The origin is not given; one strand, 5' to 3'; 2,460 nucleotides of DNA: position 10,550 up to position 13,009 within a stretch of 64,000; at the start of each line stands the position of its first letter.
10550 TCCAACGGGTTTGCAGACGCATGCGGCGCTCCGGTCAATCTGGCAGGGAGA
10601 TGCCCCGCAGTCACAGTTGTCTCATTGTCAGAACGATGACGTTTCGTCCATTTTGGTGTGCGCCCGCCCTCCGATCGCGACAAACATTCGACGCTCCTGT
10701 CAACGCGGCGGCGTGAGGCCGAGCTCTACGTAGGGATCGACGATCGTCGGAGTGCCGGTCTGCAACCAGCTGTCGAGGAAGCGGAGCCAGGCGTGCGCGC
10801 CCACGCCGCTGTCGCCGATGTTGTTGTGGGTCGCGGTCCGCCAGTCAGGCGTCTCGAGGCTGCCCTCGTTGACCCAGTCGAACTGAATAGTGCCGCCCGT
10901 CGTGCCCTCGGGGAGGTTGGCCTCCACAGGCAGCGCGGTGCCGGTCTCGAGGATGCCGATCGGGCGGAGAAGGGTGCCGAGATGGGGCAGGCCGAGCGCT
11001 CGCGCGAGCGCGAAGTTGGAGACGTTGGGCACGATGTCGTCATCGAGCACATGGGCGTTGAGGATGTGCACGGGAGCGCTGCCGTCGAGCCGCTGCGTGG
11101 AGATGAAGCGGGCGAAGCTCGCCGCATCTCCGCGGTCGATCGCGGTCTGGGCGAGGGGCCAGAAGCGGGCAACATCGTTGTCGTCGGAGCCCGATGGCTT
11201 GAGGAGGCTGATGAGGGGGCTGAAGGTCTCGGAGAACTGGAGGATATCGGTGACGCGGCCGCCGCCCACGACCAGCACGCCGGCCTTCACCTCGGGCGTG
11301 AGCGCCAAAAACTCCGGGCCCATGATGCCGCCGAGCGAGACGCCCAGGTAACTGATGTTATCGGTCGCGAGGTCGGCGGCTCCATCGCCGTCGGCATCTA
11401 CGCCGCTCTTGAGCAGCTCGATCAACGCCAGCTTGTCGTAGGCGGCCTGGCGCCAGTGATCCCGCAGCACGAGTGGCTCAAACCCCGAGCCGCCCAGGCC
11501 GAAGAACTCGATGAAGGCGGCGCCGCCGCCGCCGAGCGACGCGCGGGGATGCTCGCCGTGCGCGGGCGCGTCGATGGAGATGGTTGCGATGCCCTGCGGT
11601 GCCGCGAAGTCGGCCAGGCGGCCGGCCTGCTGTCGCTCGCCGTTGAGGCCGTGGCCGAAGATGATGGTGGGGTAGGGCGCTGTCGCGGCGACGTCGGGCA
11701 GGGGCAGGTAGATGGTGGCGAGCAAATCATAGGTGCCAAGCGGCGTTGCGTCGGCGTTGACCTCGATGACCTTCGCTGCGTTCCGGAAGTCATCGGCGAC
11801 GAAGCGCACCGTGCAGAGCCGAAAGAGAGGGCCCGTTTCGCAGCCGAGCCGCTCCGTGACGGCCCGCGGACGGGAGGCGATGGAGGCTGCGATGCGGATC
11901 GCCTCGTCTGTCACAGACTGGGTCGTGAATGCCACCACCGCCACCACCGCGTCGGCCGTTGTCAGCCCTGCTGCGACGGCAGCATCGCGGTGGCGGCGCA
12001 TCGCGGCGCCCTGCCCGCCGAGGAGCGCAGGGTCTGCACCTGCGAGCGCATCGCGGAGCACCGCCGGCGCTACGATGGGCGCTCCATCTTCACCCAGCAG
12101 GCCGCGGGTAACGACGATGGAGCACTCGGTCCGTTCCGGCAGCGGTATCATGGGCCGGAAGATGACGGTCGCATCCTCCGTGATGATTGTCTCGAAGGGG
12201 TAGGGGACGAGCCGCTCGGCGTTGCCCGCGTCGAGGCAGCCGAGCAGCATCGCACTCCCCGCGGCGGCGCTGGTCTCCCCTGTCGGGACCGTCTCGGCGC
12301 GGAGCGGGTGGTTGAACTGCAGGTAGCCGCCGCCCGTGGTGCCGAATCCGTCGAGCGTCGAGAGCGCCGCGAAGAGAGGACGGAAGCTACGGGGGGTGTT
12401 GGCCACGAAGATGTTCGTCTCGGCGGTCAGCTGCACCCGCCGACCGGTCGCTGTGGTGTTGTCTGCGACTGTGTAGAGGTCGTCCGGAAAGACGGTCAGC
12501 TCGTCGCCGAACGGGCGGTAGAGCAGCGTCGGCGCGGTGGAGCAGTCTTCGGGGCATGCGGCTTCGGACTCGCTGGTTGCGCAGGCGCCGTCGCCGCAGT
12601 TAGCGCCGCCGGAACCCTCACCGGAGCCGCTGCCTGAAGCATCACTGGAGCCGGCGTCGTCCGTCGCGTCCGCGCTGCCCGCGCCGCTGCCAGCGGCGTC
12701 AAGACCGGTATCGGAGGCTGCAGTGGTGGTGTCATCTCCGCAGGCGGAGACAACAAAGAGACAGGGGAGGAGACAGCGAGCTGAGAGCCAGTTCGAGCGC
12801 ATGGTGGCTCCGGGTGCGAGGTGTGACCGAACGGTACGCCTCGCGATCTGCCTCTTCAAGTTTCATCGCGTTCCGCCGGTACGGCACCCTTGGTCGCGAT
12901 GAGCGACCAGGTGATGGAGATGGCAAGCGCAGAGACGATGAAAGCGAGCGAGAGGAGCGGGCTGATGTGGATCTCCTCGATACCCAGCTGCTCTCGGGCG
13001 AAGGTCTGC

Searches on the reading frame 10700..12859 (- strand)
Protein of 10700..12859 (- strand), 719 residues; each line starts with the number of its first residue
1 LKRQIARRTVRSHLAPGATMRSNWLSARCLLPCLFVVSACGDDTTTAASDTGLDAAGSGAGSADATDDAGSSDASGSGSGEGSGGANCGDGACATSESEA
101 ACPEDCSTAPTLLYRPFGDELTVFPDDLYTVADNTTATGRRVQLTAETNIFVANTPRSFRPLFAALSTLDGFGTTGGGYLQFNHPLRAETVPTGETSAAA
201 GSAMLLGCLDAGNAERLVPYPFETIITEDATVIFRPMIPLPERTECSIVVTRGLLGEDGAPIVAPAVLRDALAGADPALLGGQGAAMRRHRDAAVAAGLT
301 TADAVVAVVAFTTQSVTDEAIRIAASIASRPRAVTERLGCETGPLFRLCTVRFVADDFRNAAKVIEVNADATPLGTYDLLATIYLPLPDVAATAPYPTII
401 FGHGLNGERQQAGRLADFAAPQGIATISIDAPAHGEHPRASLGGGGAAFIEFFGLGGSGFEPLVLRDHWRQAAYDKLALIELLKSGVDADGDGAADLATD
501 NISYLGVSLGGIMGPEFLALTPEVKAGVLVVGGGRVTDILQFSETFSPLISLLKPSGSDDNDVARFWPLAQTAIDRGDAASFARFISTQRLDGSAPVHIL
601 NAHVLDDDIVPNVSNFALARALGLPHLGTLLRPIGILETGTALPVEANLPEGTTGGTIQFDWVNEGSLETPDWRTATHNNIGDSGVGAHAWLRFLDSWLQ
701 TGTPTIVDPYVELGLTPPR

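Call 64: search_protein_families(library=pfam, proteins=[window:10700-12859:-], max_evalue=0.001)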
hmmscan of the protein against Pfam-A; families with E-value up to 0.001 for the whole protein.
window:10700-12859:- (719 aa): 0 families

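Call 65: search_protein_families(library=ncbifam, proteins=[window:10700-12859:-], max_evalue=0.001)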
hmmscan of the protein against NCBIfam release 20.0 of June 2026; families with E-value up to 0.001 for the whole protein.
window:10700-12859:- (719 aa): 1 family
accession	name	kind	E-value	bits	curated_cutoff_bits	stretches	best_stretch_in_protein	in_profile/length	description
TIGR03502.1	lipase_Pla1_cef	subfamily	2.3e-21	75.7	383.9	1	393-551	443-616/790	VolA/Pla-1 family phospholipase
